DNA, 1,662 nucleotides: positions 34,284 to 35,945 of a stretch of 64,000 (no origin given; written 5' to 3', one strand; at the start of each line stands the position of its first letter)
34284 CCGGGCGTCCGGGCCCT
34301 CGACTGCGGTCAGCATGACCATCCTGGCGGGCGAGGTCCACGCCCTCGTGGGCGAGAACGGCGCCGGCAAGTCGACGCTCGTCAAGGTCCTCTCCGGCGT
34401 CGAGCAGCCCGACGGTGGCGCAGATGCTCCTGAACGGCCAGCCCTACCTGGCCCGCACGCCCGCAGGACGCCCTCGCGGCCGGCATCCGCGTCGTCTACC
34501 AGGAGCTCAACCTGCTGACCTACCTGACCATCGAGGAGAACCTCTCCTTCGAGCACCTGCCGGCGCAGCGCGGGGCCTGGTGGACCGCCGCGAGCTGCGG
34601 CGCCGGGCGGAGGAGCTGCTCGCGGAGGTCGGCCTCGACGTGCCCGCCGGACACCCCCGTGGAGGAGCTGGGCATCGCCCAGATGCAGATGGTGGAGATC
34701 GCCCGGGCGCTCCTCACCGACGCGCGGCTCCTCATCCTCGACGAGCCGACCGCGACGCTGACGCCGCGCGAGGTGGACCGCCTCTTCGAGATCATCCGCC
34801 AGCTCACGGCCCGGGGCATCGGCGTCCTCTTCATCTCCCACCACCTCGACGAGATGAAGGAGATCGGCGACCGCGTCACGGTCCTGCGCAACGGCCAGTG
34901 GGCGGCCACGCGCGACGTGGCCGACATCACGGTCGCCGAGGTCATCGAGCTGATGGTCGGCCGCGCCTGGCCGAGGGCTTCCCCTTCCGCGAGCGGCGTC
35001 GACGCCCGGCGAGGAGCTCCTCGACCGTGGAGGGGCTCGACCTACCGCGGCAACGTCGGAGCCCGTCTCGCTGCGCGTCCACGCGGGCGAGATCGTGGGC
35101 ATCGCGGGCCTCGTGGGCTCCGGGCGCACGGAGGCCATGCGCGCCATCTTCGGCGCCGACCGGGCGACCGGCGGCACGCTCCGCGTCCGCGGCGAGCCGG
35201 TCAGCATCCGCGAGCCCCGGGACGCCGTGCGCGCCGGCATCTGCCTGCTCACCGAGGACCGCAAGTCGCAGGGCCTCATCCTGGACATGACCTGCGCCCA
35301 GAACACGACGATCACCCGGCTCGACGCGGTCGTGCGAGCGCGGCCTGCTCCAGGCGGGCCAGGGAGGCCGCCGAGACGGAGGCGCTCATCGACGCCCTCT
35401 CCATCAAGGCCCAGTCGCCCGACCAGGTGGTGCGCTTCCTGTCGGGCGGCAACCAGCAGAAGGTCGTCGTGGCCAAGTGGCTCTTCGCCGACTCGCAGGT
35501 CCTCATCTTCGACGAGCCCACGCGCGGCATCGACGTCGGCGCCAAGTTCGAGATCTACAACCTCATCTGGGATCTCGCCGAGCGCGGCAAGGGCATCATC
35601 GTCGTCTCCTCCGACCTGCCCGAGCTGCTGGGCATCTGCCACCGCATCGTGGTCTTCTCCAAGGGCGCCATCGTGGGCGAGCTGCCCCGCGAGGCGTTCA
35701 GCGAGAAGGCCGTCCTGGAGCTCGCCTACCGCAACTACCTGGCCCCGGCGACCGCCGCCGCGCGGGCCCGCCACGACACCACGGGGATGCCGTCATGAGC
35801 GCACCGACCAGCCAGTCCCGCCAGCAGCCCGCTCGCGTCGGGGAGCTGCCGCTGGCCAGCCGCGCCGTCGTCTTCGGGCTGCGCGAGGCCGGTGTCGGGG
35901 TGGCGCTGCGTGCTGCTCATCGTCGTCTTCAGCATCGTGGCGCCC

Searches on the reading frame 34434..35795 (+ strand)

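Call 71: search_protein_families(library=pfam, proteins=[window:34434-35795:+], max_evalue=0.00001)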
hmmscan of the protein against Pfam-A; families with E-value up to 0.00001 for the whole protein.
window:34434-35795:+ (454 aa): 2 families
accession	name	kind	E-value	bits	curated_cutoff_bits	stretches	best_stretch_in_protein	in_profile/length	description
PF00005.33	ABC_tran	-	8.5e-19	68.9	25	2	13-107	56-137/137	ABC transporter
PF13304.12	AAA_21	-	5.2e-08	33.7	27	0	92-137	251-299/304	AAA domain, putative AbiEii toxin, Type IV TA system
